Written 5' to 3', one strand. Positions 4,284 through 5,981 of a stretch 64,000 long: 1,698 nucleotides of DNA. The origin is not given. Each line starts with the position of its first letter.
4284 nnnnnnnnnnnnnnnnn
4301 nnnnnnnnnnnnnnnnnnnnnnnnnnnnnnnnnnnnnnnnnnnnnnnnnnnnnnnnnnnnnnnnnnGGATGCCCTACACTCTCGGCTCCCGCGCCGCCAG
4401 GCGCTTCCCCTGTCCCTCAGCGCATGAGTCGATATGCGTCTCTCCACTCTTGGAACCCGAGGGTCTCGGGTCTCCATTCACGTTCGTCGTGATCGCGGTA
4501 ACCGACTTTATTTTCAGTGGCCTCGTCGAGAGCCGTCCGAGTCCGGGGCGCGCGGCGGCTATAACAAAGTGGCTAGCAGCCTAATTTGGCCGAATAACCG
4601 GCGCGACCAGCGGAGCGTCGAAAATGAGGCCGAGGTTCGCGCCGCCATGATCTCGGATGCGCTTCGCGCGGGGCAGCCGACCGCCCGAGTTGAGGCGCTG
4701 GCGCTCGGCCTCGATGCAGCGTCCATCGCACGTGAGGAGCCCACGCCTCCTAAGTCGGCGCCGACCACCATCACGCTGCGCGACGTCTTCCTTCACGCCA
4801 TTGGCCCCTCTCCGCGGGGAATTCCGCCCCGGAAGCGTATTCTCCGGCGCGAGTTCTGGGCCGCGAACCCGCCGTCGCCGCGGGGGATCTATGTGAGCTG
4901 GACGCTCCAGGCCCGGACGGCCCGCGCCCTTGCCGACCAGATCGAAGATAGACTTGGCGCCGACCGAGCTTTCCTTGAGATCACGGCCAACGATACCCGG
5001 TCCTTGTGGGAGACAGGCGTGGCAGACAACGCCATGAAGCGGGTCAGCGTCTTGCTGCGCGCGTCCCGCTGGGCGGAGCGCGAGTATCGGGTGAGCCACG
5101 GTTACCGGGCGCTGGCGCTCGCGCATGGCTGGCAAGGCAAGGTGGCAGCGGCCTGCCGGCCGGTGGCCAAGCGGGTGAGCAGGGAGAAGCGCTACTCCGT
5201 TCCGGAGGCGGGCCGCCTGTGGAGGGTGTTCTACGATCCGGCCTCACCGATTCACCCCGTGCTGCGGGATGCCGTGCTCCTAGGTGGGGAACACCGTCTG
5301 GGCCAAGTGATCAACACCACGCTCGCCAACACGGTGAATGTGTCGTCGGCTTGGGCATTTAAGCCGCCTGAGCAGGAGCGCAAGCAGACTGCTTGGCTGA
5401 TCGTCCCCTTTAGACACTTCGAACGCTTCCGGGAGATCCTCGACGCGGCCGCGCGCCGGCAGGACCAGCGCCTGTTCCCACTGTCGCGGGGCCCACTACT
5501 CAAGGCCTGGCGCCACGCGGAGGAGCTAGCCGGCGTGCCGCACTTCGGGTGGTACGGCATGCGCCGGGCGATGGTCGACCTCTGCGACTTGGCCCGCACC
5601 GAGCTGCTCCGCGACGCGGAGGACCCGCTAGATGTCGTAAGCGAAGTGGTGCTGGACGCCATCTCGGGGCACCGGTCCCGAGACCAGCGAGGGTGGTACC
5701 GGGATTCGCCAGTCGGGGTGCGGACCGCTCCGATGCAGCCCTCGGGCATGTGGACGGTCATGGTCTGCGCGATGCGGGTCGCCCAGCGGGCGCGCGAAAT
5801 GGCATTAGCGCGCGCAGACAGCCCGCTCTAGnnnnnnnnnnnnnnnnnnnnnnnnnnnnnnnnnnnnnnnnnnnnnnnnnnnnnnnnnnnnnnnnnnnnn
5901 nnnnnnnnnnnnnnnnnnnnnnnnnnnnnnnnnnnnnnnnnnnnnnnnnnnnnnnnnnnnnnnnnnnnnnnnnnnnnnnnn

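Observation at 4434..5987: Highly divergent tyrosine integrase at tRNA-Gly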

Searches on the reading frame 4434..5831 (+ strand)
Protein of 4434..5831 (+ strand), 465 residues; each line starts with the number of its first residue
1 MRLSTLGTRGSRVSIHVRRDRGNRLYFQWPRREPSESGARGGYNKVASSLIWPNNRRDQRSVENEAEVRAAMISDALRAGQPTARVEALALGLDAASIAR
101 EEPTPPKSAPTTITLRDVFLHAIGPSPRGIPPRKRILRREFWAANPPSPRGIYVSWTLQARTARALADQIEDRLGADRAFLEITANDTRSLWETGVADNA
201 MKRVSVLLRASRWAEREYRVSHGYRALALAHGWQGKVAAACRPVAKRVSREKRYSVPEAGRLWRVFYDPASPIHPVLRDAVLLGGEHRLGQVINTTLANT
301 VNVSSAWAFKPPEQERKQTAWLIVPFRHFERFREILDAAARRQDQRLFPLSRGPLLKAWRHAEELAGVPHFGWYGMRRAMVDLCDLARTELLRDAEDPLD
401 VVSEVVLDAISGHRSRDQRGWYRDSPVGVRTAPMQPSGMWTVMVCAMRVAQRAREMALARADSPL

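Call 4: search_protein_families(library=pfam, proteins=[window:4434-5831:+], max_evalue=1)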
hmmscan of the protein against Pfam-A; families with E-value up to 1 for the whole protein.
window:4434-5831:+ (465 aa): 0 families

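Call 5: search_protein_families(library=phrogs, proteins=[window:4434-5831:+], max_evalue=0.1)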
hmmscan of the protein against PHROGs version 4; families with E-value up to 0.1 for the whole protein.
window:4434-5831:+ (465 aa): 0 families

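Call 6: search_solved_structures(query=window:4434-5831:+, max_evalue=10, show_alignments=2)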
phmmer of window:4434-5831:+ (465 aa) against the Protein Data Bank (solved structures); distinct sequences matched with E-value up to 10: 1.
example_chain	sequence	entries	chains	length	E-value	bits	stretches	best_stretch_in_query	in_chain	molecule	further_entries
4fpq_A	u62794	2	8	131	1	11.6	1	414-456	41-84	Avirulence Effector AvrLm4-7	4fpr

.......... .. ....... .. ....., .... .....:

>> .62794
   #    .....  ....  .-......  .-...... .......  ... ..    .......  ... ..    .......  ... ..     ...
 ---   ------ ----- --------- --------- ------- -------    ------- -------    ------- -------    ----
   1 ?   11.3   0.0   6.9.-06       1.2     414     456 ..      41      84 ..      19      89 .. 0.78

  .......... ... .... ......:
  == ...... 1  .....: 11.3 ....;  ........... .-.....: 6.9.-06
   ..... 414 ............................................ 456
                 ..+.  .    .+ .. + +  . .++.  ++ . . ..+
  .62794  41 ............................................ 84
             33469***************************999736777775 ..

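Call 7: find_homologous_proteins(query=window:4434-5831:+, max_evalue=0.001)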
Query window:4434-5831:+ (465 aa): 18 proteins with E <= 0.001 among 8000 candidates.
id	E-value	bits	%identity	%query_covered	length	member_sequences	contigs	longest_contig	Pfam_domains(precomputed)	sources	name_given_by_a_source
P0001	0.0e+0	1044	100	100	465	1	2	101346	-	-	-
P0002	9.6e-152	524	53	100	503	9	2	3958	-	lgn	-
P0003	2.2e-151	523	54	100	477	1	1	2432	-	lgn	-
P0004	2.6e-149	516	52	100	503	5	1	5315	-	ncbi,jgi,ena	jgi:hypothetical protein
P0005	1.4e-141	491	53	100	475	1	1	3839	-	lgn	-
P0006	8.7e-137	475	50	100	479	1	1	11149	-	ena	-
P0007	3.1e-128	447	50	96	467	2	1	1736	-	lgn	-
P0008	2.8e-125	437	48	100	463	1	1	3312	-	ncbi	-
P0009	3.9e-120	420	58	70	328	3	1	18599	-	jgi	jgi:integrase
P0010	3.0e-111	391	46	100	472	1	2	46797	-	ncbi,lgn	-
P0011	4.8e-110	387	47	97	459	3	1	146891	-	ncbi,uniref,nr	ncbi:hypothetical protein [Gemmatimonas sp.]|uniref:hypothetical protein n=1 Tax=Gemmatimonas sp. Ta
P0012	3.4e-108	381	52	72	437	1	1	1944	-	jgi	jgi:hypothetical protein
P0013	4.6e-107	377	53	76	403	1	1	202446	-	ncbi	ncbi:MAG: hypothetical protein ACK5ZR_16815 [Gemmatimonadaceae bacterium]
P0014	4.2e-106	374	53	76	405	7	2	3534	-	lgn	-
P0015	1.0e-105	373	45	99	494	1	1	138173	-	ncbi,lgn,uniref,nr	ncbi:hypothetical protein [Gemmatimonas sp.]|uniref:hypothetical protein n=1 Tax=Gemmatimonas sp. Ta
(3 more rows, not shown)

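Call 11: search_solved_structures(query=A1, max_evalue=10, show_alignments=3)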
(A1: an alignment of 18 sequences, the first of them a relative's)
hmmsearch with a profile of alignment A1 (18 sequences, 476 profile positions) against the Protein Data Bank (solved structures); distinct sequences matched with E-value up to 10: 1.
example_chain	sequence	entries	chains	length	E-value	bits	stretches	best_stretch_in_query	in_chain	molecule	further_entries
2avd_A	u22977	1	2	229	0.48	12.7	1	266-305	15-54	Catechol-O-methyltransferase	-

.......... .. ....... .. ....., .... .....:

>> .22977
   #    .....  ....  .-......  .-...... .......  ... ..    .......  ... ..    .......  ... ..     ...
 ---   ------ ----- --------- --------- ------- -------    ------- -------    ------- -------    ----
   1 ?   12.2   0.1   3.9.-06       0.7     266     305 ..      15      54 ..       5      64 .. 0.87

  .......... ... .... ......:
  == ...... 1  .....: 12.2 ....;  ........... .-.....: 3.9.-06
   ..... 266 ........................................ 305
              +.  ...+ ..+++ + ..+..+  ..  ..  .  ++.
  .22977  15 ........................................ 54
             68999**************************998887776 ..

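Call 12: find_encoding_contigs(protein=window:4434-5831:+, flank=10000, max_places=4)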
Protein window:4434-5831:+ (465 aa): 1 contig read that carries it; 1 place shown.
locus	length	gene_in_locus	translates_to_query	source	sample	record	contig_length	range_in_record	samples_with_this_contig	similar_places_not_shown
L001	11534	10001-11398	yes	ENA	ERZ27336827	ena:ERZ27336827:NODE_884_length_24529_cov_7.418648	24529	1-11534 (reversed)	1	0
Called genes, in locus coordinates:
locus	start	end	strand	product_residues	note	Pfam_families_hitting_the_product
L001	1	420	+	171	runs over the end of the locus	PF14464:Prok-JAB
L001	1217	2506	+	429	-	PF13481:AAA_25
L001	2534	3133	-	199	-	PF13392:HNH_3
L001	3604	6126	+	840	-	-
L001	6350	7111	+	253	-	PF04098:Rad52_Rad22 (faint)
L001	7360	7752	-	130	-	-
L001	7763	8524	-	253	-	-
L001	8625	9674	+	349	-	PF01555:N6_N4_Mtase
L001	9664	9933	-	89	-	-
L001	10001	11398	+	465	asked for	-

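Call 19: find_related_loci(query=A1, collection=genome_contigs, flank=10000)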
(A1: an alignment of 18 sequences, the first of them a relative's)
Query A1 (465 aa) in genome_contigs; peptide patterns used: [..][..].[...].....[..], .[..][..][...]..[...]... (x = any residue, [..] = any of these).
215 stretches matched a pattern; 4 encode a relative of the query (tblastn E <= 1e-3); 4 distinct loci.
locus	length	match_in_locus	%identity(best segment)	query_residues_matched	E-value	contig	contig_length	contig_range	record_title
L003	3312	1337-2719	48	3-465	1e-128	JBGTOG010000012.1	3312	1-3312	MAG: Gemmatimonadaceae bacterium isolate JTS-RE43 k141_7228, whole genome shotgun sequence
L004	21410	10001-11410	46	3-465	1e-110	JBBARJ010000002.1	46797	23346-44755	MAG: Gemmatimonas sp. isolate EUL_216 ctg2-EUL_216, whole genome shotgun sequence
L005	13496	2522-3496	25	149-419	1e-9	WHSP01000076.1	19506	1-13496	MAG: Gemmatimonas sp. isolate Dino_bin9 NODE_76_length_19506_cov_7.978202, whole genome shotgun sequence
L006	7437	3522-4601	24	149-464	7e-9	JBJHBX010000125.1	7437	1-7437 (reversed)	MAG: Gemmatimonadales bacterium isolate SF2967_J5348.metabat2_refined.071 NODE_9659_length_7437_cov_2.240356, whole geno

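Call 21: find_encoding_contigs(protein=P0011, flank=10000, max_places=3)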
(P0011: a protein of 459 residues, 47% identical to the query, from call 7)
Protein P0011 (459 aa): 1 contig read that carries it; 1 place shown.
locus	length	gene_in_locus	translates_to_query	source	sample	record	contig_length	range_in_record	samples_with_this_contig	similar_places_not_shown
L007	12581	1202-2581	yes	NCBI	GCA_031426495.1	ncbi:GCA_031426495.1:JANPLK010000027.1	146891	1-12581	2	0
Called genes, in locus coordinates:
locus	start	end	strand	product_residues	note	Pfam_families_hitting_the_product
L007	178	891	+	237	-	PF04404:ERF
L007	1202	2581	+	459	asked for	-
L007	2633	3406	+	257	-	-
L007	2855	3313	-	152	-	PF14464:Prok-JAB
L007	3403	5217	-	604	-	PF00899:ThiF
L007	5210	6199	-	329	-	PF18144:SMODS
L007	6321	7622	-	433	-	PF13676:TIR_2 (weak), PF18145:SAVED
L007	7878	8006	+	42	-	-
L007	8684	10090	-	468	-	PF01406:tRNA-synt_1e, PF09190:DALR_2, PF23493:CysS_C (weak)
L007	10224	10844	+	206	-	-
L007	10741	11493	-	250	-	-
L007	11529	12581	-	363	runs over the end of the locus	PF17396:DUF1611_N, PF07755:DUF1611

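Call 22: find_encoding_contigs(protein=P0013, flank=10000, max_places=3)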
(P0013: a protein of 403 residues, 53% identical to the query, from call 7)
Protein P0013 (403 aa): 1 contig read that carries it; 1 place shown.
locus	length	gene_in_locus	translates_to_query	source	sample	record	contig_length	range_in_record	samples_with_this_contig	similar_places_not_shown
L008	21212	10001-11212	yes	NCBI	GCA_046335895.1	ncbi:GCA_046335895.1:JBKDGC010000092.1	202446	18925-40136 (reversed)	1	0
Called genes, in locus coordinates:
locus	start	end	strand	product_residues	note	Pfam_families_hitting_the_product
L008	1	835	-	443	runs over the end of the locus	PF00899:ThiF, PF03435:Sacchrp_dh_NADP (weak)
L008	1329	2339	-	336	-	PF18144:SMODS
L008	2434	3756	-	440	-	PF13676:TIR_2, PF18145:SAVED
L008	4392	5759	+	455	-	PF13657:Couple_hipA, PF07804:HipA_C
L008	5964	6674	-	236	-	-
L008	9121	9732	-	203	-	-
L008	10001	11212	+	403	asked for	-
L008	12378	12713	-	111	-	PF13384:HTH_23 (weak)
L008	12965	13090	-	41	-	-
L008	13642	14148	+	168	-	-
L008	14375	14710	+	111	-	-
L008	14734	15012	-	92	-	-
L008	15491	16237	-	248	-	PF01695:IstB_IS21, PF00308:Bac_DnaA (faint), PF13191:AAA_16 (weak), PF20720:nSTAND3 (weak)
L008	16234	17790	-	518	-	PF00665:rve, PF22483:Mu-transpos_C_2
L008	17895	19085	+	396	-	-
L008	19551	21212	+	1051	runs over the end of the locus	PF07494:Reg_prop (faint), PF08450:SGL (faint), PF07495:Y_Y_Y, PF00512:HisKA, PF02518:HATPase_c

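Call 24: predict_structure(alignment_id=A1)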
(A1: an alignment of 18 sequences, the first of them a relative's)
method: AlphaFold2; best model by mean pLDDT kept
length: 465 residues; sequences in the alignment: 18
mean_pLDDT: 85.9   pTM: 0.49
mean pLDDT of the five models: 85.9, 85.6, 85.2, 83.6, 82.4
residues with pLDDT >= 90: 260; 70-90: 150; 50-70: 32; < 50: 23
segments of 3 or more residues with pLDDT < 50: 95-109, 243-250
pLDDT, mean of each block of 10 residues (from residue 1): 86 92 91 61 87 91 93 90 86 58 39 89 93 89 93 91 93 91 84 70 92 90 82 77 47 89 96 96 91 94 92 85 94 97 95 93 96 91 91 90 85 60 83 89 95 96 81
secondary structure, 60 per line:
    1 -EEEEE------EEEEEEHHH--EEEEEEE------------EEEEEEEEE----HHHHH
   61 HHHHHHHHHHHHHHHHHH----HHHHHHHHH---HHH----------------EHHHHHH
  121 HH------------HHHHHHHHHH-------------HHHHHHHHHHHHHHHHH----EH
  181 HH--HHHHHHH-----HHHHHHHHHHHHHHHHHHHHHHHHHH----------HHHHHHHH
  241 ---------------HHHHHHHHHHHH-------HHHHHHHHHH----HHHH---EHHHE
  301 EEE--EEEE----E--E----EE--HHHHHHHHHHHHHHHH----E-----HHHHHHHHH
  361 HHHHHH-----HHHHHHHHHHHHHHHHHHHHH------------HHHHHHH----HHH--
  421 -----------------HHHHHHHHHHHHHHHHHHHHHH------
elements in order: E2-6 E13-18 E24-30 E43-51 H56-78 H83-91 H115-122 H135-144 H158-174 H185-191 H197-222 H233-240 H256-267 H275-284 H289-292 E300-303 E306-309 H326-341 H352-366 H372-392 H405-411 H438-459

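Call 28: fold_search(model_id=the predicted structure, library=pdb)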
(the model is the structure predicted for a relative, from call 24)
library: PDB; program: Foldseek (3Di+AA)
matches with E <= 10: 93; with E <= 0.001: 5
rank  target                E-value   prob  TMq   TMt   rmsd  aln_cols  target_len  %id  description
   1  1z1b_A                2.0e-05  1.00  0.24  0.31  21.4       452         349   16  Crystal structure of a lambda integrase dimer bound to a COC' core site (released 2005-06-28)
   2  5j0n_F                1.4e-04  1.00  0.23  0.29  23.7       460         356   15  Lambda excision HJ intermediate (released 2017-02-08)
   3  1z1b_B                2.6e-04  1.00  0.25  0.32  21.5       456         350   16  Crystal structure of a lambda integrase dimer bound to a COC' core site (released 2005-06-28)
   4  5hxy_C                4.5e-04  1.00  0.26  0.40  14.3       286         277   15  Crystal structure of XerA recombinase (released 2017-02-01)
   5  5hxy_B                8.4e-04  1.00  0.25  0.39  14.3       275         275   14  Crystal structure of XerA recombinase (released 2017-02-01)
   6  5jk0_D                1.8e-03  1.00  0.27  0.34  11.6       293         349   11  Crystal structure of XerH site-specific recombinase bound to difH substrate: pre-cleavage complex (released 2016-12-28)
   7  5jjv_A                3.2e-03  1.00  0.28  0.35  10.2       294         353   11  Crystal structure of XerH site-specific recombinase bound to palindromic difH substrate: post-cleavage complex (released 2016-12-28)
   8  2a3v_C                4.7e-03  1.00  0.25  0.35  10.8       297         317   10  Structural basis for broad DNA-specificity in integron recombination (released 2006-05-02)
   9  2a3v_A                4.7e-03  1.00  0.25  0.35  11.8       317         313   11  Structural basis for broad DNA-specificity in integron recombination (released 2006-05-02)
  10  5jjv_B                4.9e-03  1.00  0.27  0.34   9.0       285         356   14  Crystal structure of XerH site-specific recombinase bound to palindromic difH substrate: post-cleavage complex (released 2016-12-28)
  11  9rgl_G                5.4e-03  0.99  0.23  0.32  11.0       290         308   11  Crystal structure of the SroF-Sar complex, repressor and antirepressor of phage phi3T. (released 2026-01-14)
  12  5jk0_C                6.6e-03  1.00  0.27  0.35  10.7       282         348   12  Crystal structure of XerH site-specific recombinase bound to difH substrate: pre-cleavage complex (released 2016-12-28)
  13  5jk0_B                8.0e-03  1.00  0.26  0.34  12.2       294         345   10  Crystal structure of XerH site-specific recombinase bound to difH substrate: pre-cleavage complex (released 2016-12-28)
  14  8a0a_A                1.1e-02  0.96  0.20  0.27  17.4       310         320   11  Bacillus subtilis SPbeta prophage master regulator MrpR (released 2023-06-14)
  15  5jk0_A                2.1e-02  0.98  0.25  0.33  12.6       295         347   11  Crystal structure of XerH site-specific recombinase bound to difH substrate: pre-cleavage complex (released 2016-12-28)
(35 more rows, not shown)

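Call 37: search_protein_families(library=pfam, proteins=[L005:2177-3955:+, L006:3174-5027:+], max_evalue=1)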
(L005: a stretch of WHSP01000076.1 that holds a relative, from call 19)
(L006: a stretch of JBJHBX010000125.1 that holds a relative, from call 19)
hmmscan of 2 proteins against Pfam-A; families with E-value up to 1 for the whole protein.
L005:2177-3955:+ (592 aa): 1 family
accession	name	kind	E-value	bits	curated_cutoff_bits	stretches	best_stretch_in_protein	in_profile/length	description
PF10003.15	DUF2244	-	0.1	12.8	27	1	278-320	94-135/138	Integral membrane protein (DUF2244)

L006:3174-5027:+ (617 aa): 1 family
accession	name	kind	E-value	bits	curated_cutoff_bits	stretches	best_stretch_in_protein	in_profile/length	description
PF10003.15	DUF2244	-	0.1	12.7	27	1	278-322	93-136/138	Integral membrane protein (DUF2244)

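Call 38: search_protein_families(library=ncbifam, proteins=[window:4434-5831:+, L005:2177-3955:+], max_evalue=1)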
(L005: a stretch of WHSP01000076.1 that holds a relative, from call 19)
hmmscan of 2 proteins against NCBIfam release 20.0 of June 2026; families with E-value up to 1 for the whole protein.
window:4434-5831:+ (465 aa): 1 family
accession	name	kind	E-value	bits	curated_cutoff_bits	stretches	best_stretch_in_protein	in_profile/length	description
NF005473.0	PRK07069.1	equivalog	0.057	13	339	0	278-311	122-155/262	SDR family oxidoreductase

L005:2177-3955:+ (592 aa): 1 family
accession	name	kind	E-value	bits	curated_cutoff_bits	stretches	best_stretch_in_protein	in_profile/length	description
TIGR03751.1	conj_TIGR03751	hypoth_equivalog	0.56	10.7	77.7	0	207-252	42-86/124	TIGR03751 family conjugal transfer lipoprotein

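Call 43: search_protein_representatives(alignment_id=A1)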
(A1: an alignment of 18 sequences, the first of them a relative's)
Query: 18 sequences, 476 profile positions. Proteins with E-value up to 0.001 (for the whole library): 108; up to 1e-10: 17; up to 1e-30: 7. The best 108 are listed.
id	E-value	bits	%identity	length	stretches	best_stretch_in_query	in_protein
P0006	5.4e-214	728.1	-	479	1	2-476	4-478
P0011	1.2e-197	674.2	-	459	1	12-476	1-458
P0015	9.0e-180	615.3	-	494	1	2-472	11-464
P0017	3.3e-175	600.2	-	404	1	87-476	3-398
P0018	1.1e-151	522.6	-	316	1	162-475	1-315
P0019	7.6e-122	424.3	-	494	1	5-473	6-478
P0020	2.4e-50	188.5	-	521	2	3-302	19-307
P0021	1.1e-30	123.7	-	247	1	2-140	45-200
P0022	2.3e-28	116.0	-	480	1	63-436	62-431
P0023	4.9e-26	108.4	-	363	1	35-420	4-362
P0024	1.3e-24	103.6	-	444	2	44-312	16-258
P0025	3.5e-15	72.6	-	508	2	160-332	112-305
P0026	1.4e-13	67.3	-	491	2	160-305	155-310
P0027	3.2e-13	66.1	-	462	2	181-310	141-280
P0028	2.8e-12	63.0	-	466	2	160-349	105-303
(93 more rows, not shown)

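Call 45: search_protein_families(library=pfam, alignment_id=A2, max_evalue=0.01)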
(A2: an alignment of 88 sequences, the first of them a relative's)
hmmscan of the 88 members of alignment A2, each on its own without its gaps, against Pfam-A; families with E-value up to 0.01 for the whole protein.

A. member 1, P0001 (465 aa): 0 families

B. families by the number of members that match (of 88 scanned): 9 families
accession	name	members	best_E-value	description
PF00589.27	Phage_integrase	9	6.1e-27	Phage integrase family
PF13356.12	Arm-DNA-bind_3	1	4.2e-16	Arm DNA-binding domain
PF14355.11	Abi_C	1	1.1e-11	Abortive infection C-terminus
PF18165.6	pP_pnuc_1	1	1.6e-08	Predicted pPIWI-associating nuclease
PF22022.2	Phage_int_M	1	5.4e-06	Phage integrase central domain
PF14659.12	Phage_int_SAM_3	1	0.00036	Phage integrase, N-terminal SAM-like domain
PF04967.18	HTH_10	1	0.005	HTH DNA binding domain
PF07439.16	DUF1515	1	0.006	Protein of unknown function (DUF1515)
PF16360.10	GTP-bdg_M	1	0.0079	GTP-binding GTPase Middle Region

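Call 66: search_dna_similar(query=window:4434-5831:+, collection=phages, mode=protein, max_evalue=0.01)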
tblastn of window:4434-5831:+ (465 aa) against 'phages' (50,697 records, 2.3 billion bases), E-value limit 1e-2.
No match.

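Call 67: search_dna_similar(query=window:4434-5831:+, collection=plasmids, mode=protein, max_evalue=0.01)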
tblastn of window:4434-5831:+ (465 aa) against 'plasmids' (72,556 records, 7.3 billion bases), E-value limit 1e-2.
No match.

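Call 69: search_protein_families(library=phrogs, proteins=[L008:10001-11212:+], max_evalue=0.01)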
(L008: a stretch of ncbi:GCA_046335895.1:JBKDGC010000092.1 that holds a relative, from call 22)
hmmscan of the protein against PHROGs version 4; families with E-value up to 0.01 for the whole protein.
L008:10001-11212:+ (403 aa): 0 families

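Call 71: find_encoding_contigs(protein=P0010, flank=10000, max_places=2)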
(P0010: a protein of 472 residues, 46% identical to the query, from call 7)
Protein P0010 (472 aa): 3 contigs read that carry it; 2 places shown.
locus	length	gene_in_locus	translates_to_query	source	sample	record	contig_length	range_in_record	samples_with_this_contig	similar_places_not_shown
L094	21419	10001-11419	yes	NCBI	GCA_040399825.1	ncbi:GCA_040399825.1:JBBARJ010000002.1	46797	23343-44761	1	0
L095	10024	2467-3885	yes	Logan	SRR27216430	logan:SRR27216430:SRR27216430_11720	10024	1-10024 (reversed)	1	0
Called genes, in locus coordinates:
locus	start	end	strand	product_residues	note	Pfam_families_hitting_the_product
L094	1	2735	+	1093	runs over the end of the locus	PF00873:ACR_tran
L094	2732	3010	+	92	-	-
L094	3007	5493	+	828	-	PF00122:E1-E2_ATPase, PF00702:Hydrolase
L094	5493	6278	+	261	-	PF00413:Peptidase_M10 (weak)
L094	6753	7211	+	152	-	PF13392:HNH_3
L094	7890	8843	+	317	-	PF13481:AAA_25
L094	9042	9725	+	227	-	PF04404:ERF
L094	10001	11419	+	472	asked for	-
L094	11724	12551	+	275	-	PF18755:RAMA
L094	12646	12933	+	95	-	-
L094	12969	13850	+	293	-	-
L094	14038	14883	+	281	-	-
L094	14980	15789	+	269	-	-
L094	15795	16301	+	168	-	PF20247:DUF6602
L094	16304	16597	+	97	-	-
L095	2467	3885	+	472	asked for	-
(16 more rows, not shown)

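Call 72: find_encoding_contigs(protein=P0015, flank=10000, max_places=2)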
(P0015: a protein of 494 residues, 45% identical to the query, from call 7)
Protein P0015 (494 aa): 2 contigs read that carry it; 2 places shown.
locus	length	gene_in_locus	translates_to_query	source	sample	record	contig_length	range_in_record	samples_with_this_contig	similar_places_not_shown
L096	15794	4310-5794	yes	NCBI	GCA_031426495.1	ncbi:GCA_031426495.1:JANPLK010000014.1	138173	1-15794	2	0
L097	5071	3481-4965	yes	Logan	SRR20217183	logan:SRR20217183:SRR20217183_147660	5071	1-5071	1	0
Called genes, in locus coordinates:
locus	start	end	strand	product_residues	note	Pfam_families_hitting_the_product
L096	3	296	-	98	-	?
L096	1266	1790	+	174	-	PF13392:HNH_3 (weak)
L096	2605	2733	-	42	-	-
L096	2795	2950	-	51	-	-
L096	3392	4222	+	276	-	PF04098:Rad52_Rad22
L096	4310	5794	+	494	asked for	-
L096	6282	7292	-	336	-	PF07719:TPR_2 (faint)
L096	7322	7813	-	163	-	PF00383:dCMP_cyt_deam_1, PF14437:MafB19-deam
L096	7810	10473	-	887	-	PF02861:Clp_N, PF23569:NBD_SMAX1, PF00004:AAA, PF17871:AAA_lid_9, PF00004:AAA, PF07724:AAA_2, PF07728:AAA_5, PF10431:ClpB_D2-small, +7 more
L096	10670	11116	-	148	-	-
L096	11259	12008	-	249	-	PF11967:RecO_N, PF02565:RecO_C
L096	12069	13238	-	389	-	-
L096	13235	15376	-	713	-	PF07715:Plug, PF00593:TonB_dep_Rec_b-barrel (weak)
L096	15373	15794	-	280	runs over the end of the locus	PF00005:ABC_tran, PF02463:SMC_N, PF13191:AAA_16 (faint), PF13304:AAA_21 (faint), PF13401:AAA_22 (faint)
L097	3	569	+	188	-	?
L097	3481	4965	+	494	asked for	-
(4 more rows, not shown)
